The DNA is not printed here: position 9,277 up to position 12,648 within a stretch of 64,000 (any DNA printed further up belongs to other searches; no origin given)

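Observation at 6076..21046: Tightly packed operon of four giant T9SS-cargo proteins (1808 + 1068 + 1023 + 1109 aa)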

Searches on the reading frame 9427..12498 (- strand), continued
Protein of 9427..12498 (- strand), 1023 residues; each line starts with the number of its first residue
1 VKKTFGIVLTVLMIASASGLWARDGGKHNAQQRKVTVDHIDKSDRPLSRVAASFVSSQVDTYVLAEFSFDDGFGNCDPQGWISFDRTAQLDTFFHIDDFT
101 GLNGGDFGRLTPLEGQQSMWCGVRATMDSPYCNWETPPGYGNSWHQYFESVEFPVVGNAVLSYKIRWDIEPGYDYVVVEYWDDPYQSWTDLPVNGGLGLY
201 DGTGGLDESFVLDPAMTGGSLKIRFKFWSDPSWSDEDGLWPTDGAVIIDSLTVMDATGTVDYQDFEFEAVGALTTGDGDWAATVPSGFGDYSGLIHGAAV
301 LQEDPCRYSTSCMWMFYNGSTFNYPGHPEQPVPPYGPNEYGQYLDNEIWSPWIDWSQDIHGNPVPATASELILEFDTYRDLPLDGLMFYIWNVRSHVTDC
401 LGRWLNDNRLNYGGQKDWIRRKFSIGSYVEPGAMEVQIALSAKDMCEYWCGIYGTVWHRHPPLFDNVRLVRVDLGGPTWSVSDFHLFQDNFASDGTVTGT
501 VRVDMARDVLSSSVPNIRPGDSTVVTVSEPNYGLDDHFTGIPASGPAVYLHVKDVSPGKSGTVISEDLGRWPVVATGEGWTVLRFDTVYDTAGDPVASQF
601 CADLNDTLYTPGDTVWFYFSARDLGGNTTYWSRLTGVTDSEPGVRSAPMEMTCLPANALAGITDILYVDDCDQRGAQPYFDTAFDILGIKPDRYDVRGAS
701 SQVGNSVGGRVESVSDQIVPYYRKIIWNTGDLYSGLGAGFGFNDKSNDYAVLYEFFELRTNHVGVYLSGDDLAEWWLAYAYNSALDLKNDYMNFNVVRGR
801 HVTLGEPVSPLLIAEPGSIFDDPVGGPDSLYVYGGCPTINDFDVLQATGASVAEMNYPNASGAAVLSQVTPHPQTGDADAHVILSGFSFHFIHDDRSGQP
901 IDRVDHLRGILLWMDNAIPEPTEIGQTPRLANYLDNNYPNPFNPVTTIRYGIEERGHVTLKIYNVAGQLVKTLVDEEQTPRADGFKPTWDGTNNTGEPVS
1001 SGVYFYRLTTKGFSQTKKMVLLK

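Call 33: find_related_loci(query=A1, collection=genome_contigs, flank=10000)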
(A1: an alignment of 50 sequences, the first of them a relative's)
Query A1 (1023 aa) in genome_contigs; peptide patterns used: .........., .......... (x = any residue, [..] = any of these).
599 stretches matched a pattern (row limit reached: there are more); 592 encode a relative of the query (tblastn E <= 1e-3); the best 80 are kept; 80 distinct loci.
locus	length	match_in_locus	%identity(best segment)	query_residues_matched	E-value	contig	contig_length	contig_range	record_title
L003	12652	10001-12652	26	68-958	4e-48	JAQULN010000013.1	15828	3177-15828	MAG: Candidatus Krumholzibacteriia bacterium isolate STD1_131 NODE_8960_length_15828_cov_2.724731_Sandtown_D1, whole gen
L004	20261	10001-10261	55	934-1022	7e-24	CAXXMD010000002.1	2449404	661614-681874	MAG: bacterium isolate 34b47f7c-149a-4d63-8646-7cec6dbf5787 genome assembly, contig: contig_2, whole genome shotgun sequ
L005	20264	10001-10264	57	934-1023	1e-23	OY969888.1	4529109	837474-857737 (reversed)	MAG: uncultured Bacteroidetes bacterium isolate MFD03726.bin.c.9 genome assembly, chromosome: 1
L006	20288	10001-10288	49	916-1023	2e-24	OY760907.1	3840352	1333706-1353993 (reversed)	MAG: uncultured candidate division Zixibacteria bacterium isolate 2d357583-1faf-4436-89ad-6f0e4817d39a genome assembly,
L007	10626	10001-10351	44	907-1023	1e-22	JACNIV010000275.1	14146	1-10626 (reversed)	MAG: Candidatus Cloacimonadota bacterium isolate NIOZ-UU2 NIOZ-UU_NODE_5382_length_14146_cov_6.1386, whole genome shotgu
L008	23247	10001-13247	52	901-1023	4e-22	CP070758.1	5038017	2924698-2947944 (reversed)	MAG: Gemmatimonadota bacterium isolate bin29 chromosome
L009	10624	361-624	53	934-1023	4e-22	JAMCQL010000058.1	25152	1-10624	MAG: Bacteroidetes bacterium isolate FK_Sedi_A_Bin.46 NODE_4178_length_25152_cov_321.872, whole genome shotgun sequence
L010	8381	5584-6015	38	879-1023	4e-22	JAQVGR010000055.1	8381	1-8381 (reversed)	MAG: Candidatus Krumholzibacteriia bacterium isolate STE_187 NODE_23005_length_8381_cov_2.963412_Sandtown_E, whole genom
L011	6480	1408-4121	50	933-1022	4e-22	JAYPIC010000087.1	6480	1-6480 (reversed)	MAG: bacterium isolate 139577_S178_metabat_bins_2.tsv.093 NODE_12230_length_6480_cov_5.475486, whole genome shotgun sequ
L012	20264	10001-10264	54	934-1023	1e-21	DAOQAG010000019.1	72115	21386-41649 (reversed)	MAG TPA_asm: bacterium isolate AMR_MDS_1268 NODE_238_length_72115_cov_9.429142, whole genome shotgun sequence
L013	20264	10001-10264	48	934-1023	2e-21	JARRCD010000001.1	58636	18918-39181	MAG: Candidatus Cloacimonadota bacterium isolate DJKA110_ANT-KO_bin.50 scaffold_78, whole genome shotgun sequence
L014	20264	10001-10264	54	934-1023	2e-21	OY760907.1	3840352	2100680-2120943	MAG: uncultured candidate division Zixibacteria bacterium isolate 2d357583-1faf-4436-89ad-6f0e4817d39a genome assembly,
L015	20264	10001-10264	51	934-1023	4e-21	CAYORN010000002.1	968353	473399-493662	MAG TPA_asm: uncultured Alphaproteobacteria bacterium isolate SRP302447_co2_208 genome assembly, contig: NODE_10_length_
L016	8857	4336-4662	43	910-1022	4e-21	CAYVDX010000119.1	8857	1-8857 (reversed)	MAG TPA_asm: uncultured Calditrichaceae bacterium isolate SRP163575_co2_215 genome assembly, contig: NODE_10324_length_8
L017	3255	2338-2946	33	813-1023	3e-21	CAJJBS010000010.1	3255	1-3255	MAG: Marinimicrobia bacterium TCS55 isolate FRAM18_bin348 genome assembly, contig: FRAM18_bin348-10, whole genome shotgu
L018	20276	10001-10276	52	930-1023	5e-21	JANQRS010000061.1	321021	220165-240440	MAG: Calditrichia bacterium isolate IP29b_bin.73 k99_1648331, whole genome shotgun sequence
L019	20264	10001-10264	52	934-1023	5e-21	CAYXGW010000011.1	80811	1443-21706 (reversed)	MAG TPA_asm: uncultured Deferribacteres bacterium isolate binchicken_co182_195 genome assembly, contig: NODE_28_length_8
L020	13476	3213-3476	48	934-1023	8e-21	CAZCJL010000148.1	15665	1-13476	MAG TPA_asm: uncultured Cytophagia bacterium isolate SRP141376_co4_213 genome assembly, contig: NODE_6417_length_15665_c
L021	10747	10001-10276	49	930-1023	6e-21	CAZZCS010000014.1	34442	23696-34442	MAG TPA_asm: uncultured Candidatus Cloacimonadota bacterium isolate binchicken_co168_134 genome assembly, contig: NODE_2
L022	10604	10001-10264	49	934-1023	7e-21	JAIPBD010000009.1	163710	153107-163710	MAG: Melioribacteraceae bacterium isolate Tobar13m-G18 Tobar13m-C124, whole genome shotgun sequence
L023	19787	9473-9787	48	917-1023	6e-22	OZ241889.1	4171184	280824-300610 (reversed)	MAG: Candidatus Latescibacterota bacterium isolate a6571e9c-9daa-46aa-896f-7a9a109786f8 genome assembly, chromosome: 1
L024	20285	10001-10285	48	929-1023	2e-20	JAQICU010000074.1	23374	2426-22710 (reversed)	MAG: Candidatus Cloacimonadota bacterium isolate GH32 k119_361230, whole genome shotgun sequence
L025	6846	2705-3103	35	874-1023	2e-20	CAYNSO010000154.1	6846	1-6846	MAG TPA_asm: uncultured Cytophagia bacterium isolate SRP192927_co6_462 genome assembly, contig: NODE_30187_length_6846_c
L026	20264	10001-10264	50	934-1023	1e-20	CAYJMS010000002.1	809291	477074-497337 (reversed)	MAG TPA_asm: uncultured Chitinophagaceae bacterium isolate ERP124720_co1_92 genome assembly, contig: NODE_9_length_80929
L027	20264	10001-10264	48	934-1023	2e-20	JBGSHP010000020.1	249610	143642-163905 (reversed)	MAG: Candidatus Zixiibacteriota bacterium isolate JTS-AC108 k141_267402, whole genome shotgun sequence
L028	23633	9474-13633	46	915-1023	3e-21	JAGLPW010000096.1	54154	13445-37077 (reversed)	MAG: Candidatus Cloacimonadota bacterium isolate RS_8_23 ROV157_8.bin.23.fa_96, whole genome shotgun sequence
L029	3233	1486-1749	52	934-1023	1e-20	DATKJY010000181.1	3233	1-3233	MAG TPA_asm: Candidatus Acidoferrum sp. isolate SMAG_U14643 k141_1098694, whole genome shotgun sequence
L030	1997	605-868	49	934-1023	8e-21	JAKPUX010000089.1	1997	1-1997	MAG: bacterium isolate USPA_maxbin.129 k141_3260, whole genome shotgun sequence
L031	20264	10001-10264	49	934-1023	2e-20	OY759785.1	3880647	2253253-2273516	MAG: Ignavibacteriaceae bacterium isolate e3da2468-0b18-4b5b-bfd4-73ebec91e4fc genome assembly, chromosome: 1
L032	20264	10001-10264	51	934-1023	4e-21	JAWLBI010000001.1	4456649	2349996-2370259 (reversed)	MAG: Candidatus Zixiibacteriota bacterium isolate AC1.147 AC1.147.fa-1, whole genome shotgun sequence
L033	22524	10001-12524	49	934-1023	3e-20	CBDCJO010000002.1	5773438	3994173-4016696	MAG: Candidatus Latescibacterota bacterium isolate e8a457ff-d6c0-45dd-8553-2519624e1a5f genome assembly, contig: contig_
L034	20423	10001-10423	40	887-1023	3e-20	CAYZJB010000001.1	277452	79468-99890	MAG TPA_asm: uncultured Bacteroidota bacterium isolate binchicken_co58_136 genome assembly, contig: NODE_23_length_27745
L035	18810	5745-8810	52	934-1023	4e-20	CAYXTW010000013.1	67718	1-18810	MAG TPA_asm: uncultured Ignavibacteriaceae bacterium isolate binchicken_co89_533 genome assembly, contig: NODE_442_lengt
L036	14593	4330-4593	51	934-1023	2e-19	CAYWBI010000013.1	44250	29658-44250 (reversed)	MAG TPA_asm: uncultured Calditrichaceae bacterium isolate SRP216583_co1_253 genome assembly, contig: NODE_479_length_442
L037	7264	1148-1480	42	906-1023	6e-20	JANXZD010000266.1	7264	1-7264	MAG: Bacteroidetes bacterium isolate GL140_4_metabat_238_sub GL140_4_k141_1889301, whole genome shotgun sequence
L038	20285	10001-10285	44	927-1023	2e-19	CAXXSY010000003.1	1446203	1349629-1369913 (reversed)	MAG: Candidatus Cloacimonadales bacterium isolate 8bd26288-7866-4525-938b-1b6ca6d2c041 genome assembly, contig: contig_3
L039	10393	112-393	47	928-1023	6e-20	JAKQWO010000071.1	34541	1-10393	MAG: Candidatus Cloacimonadota bacterium isolate USST_metabat.121 k141_402101, whole genome shotgun sequence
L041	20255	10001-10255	49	937-1023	9e-20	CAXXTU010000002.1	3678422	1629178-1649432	MAG: Candidatus Cloacimonadales bacterium isolate 26149a37-5947-436b-81b8-cd4381a243f8 genome assembly, contig: contig_2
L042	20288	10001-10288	45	926-1023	8e-20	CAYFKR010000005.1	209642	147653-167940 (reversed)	MAG TPA_asm: uncultured Fibrobacteraceae bacterium isolate ERP019367_co1_103 genome assembly, contig: NODE_80_length_209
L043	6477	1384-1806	37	881-1023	9e-20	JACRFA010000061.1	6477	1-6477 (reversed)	MAG: Ignavibacteriae bacterium isolate NC_groundwater_1713_Pr3_B-0.1um_53_10 SR-2_scaffold_141_708609, whole genome shot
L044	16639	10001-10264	53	934-1023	1e-19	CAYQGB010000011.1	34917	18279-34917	MAG TPA_asm: uncultured Calditrichaceae bacterium isolate SRP162660_co2_186 genome assembly, contig: NODE_222_length_349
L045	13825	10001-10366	42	912-1023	1e-19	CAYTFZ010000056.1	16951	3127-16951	MAG TPA_asm: uncultured Melioribacteraceae bacterium isolate SRP192927_co6_736 genome assembly, contig: NODE_7691_length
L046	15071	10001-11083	46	916-1023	2e-19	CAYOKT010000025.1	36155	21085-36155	MAG TPA_asm: uncultured bacterium isolate SRP338002_co1_120 genome assembly, contig: NODE_1067_length_36155_cov_68.06060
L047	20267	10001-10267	46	933-1023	2e-19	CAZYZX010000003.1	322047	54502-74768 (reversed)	MAG TPA_asm: uncultured Melioribacteraceae bacterium isolate binchicken_co135_200 genome assembly, contig: NODE_47_lengt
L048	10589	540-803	50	934-1023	1e-19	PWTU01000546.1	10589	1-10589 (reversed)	MAG: Ignavibacteriales bacterium isolate CSSed11_208 CS-Sed11-C10252, whole genome shotgun sequence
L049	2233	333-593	51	934-1023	1e-19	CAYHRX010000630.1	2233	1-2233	MAG TPA_asm: uncultured Chitinophagales bacterium isolate ERP119705_co14_37 genome assembly, contig: NODE_132214_length_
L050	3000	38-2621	48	930-1023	2e-19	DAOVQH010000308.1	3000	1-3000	MAG TPA_asm: Candidatus Cloacimonadota bacterium isolate CSMAG_1570 CSMAG_1570_k141_2312730_length_3000_cov_56.6114, who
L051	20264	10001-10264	48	934-1023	4e-19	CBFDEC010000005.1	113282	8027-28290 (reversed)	MAG TPA_asm: uncultured bacterium isolate SRR26215678_metabat2_26 genome assembly, contig: ERZ25073496.59, whole genome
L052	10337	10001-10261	49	934-1023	5e-19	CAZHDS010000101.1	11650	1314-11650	MAG TPA_asm: uncultured Ignavibacteriales bacterium isolate binchicken_co86_98 genome assembly, contig: NODE_1958_length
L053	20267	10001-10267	49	933-1023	4e-19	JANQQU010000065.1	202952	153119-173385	MAG: Calditrichia bacterium isolate IP29b_bin.38 k99_1882331, whole genome shotgun sequence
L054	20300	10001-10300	39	915-1023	5e-19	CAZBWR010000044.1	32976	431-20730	MAG TPA_asm: uncultured Chitinophagales bacterium isolate SRP287453_co1_248 genome assembly, contig: NODE_2185_length_32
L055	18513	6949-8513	52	934-1023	5e-19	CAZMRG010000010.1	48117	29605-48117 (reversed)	MAG TPA_asm: uncultured Ignavibacteriales bacterium isolate binchicken_co54_475 genome assembly, contig: NODE_1213_lengt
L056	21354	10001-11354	34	858-1023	6e-19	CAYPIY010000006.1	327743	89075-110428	MAG TPA_asm: uncultured Bacteroidota bacterium isolate binchicken_co115_100 genome assembly, contig: NODE_24_length_3277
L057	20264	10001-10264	50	934-1023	8e-19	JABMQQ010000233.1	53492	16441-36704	MAG: Candidatus Neomarinimicrobiota bacterium isolate bin.62 k141_6670546, whole genome shotgun sequence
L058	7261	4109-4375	45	933-1023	7e-19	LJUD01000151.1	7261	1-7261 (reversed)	MAG: bacterium SM23_31 isolate SM23_31 WORSMTZ_31940, whole genome shotgun sequence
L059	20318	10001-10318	44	921-1023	7e-19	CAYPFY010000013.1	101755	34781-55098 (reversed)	MAG TPA_asm: uncultured Chlorobiaceae bacterium isolate binchicken_co185_251 genome assembly, contig: NODE_260_length_10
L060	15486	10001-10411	37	877-1023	3e-20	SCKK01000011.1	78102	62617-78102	Candidatus Neomarinimicrobiota bacterium strain TS1B10-2 T1B10-2_115, whole genome shotgun sequence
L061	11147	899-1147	50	934-1023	1e-18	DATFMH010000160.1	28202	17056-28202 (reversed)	MAG TPA_asm: Balneolales bacterium isolate SMAG_U9220 k141_275481, whole genome shotgun sequence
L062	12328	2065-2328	47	934-1023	1e-18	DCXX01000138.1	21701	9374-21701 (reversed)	MAG TPA_asm: Candidatus Marinimicrobia bacterium UBA2125 UBA2125_contig_4568, whole genome shotgun sequence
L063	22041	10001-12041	47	922-1023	1e-18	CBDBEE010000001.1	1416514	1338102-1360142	MAG: Candidatus Poribacteria bacterium isolate 9eb15a66-94a6-4ca6-bf90-476f30333b94 genome assembly, contig: contig_1, w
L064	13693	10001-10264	44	934-1023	8e-19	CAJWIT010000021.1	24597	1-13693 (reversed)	MAG TPA_asm: uncultured Candidatus Marinimicrobia bacterium isolate ERR599051_bin.43_MetaBAT_v2.12.1_MAG genome assembly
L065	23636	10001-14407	49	933-1023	1e-18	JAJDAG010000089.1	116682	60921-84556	MAG: candidate division KSB1 bacterium isolate OFTM72 OFTM72_88, whole genome shotgun sequence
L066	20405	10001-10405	35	884-1023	2e-18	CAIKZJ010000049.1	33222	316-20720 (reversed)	MAG: uncultured Ignavibacteriae bacterium isolate LaPlata_bin-1896 genome assembly, contig: bin-1896:049/470, whole geno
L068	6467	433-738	48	922-1023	1e-18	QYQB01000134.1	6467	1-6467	MAG: bacterium isolate PowLak16_MAG13 c_000000029688, whole genome shotgun sequence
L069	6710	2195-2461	45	933-1023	2e-18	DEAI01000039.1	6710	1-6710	MAG TPA_asm: Candidatus Marinimicrobia bacterium UBA2986 UBA2986_contig_178207, whole genome shotgun sequence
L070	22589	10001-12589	48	923-1023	2e-18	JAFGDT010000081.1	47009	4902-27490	MAG: bacterium isolate Zod_Metabat.1186 k87_6959910, whole genome shotgun sequence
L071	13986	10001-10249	49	934-1023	2e-18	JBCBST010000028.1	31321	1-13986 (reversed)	MAG: Bacteroidota bacterium isolate J06638_3 NODE_28_length_31321_cov_7.078927, whole genome shotgun sequence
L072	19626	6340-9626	48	934-1023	2e-18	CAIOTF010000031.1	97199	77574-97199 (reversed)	MAG: uncultured Ignavibacteriae bacterium isolate KTt_bin-1621 genome assembly, contig: bin-1621:31/54, whole genome sho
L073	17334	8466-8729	47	934-1023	3e-18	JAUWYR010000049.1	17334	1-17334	MAG: Candidatus Zixiibacteriota bacterium isolate CSMAG_2715 CSMAG_2715_k141_1036942_length_17334_cov_11.9859, whole gen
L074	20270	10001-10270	49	934-1023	2e-18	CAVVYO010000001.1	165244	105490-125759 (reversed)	MAG: Candidatus Glassbacteria bacterium isolate MFD03899.bin.2.138 genome assembly, contig: contig_11900, whole genome s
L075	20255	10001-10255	46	937-1023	3e-18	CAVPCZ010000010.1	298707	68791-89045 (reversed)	MAG: Ignavibacteriota bacterium isolate MFD00032.bin.2.15 genome assembly, contig: contig_20146, whole genome shotgun se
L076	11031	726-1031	41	926-1023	3e-18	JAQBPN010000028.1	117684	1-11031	MAG: Fibrobacteres bacterium isolate RYN_348 scaffold_4455722, whole genome shotgun sequence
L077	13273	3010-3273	50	934-1023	3e-18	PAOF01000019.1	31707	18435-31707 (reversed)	MAG: Candidatus Neomarinimicrobiota bacterium isolate SAT222 205515, whole genome shotgun sequence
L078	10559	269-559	47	925-1023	3e-18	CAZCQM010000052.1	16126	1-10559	MAG TPA_asm: uncultured bacterium isolate SRP214966_co3_155 genome assembly, contig: NODE_5301_length_16126_cov_4.752162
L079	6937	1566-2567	50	934-1023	3e-18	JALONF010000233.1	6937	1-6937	MAG: Ignavibacteriaceae bacterium isolate Prado070 scaffold_64446, whole genome shotgun sequence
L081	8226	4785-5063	43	930-1023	4e-18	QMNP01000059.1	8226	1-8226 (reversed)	MAG: Candidatus Cloacimonadota bacterium isolate B137_G9 B137_Guay9_scaffold_12652, whole genome shotgun sequence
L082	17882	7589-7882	46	932-1023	5e-18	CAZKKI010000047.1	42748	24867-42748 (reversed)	MAG TPA_asm: uncultured Melioribacteraceae bacterium isolate binchicken_co219_313 genome assembly, contig: k141_1006563,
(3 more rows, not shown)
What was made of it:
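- The same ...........KMVLLK tail type is found on many proteins across FCB phyla (call 33).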

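Call 37: find_encoding_contigs(protein=P0008, flank=10000, max_places=1)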
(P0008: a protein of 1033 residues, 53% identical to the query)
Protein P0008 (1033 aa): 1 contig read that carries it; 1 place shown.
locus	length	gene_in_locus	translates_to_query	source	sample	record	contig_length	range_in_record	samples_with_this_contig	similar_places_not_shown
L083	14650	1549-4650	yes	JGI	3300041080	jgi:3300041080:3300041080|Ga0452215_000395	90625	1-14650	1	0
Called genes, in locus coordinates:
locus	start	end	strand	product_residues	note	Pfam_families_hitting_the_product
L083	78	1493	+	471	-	PF13860:FlgD_ig, PF18962:Por_Secre_tail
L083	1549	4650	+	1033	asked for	PF13860:FlgD_ig (weak), PF18962:Por_Secre_tail (weak)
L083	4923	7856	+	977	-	PF18962:Por_Secre_tail (weak)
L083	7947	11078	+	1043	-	PF13860:FlgD_ig (weak), PF18962:Por_Secre_tail (weak)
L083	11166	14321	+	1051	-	PF13585:CHU_C (faint), PF18962:Por_Secre_tail (weak)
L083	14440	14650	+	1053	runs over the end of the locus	PF18962:Por_Secre_tail (weak)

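Call 38: find_encoding_contigs(protein=P0011, flank=10000, max_places=1)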
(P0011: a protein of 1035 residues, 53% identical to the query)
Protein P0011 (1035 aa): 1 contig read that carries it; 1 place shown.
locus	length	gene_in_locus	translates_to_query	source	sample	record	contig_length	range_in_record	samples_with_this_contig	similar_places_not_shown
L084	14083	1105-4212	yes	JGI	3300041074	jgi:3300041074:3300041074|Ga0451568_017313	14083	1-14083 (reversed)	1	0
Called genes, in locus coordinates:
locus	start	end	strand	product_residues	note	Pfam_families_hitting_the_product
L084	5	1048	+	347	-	PF13585:CHU_C (weak), PF13860:FlgD_ig, PF18962:Por_Secre_tail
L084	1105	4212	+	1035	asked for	PF13860:FlgD_ig (weak), PF18962:Por_Secre_tail (weak)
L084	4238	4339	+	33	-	-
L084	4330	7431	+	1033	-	PF13860:FlgD_ig (faint), PF18962:Por_Secre_tail (weak)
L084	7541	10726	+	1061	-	PF13860:FlgD_ig (faint), PF18962:Por_Secre_tail (weak)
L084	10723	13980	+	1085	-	PF13860:FlgD_ig (weak), PF18962:Por_Secre_tail (weak)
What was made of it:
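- Arrays elsewhere contain only paralogs, separated by roughly 90-270 nt or by a 4-nt overlap (calls 37, 38).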
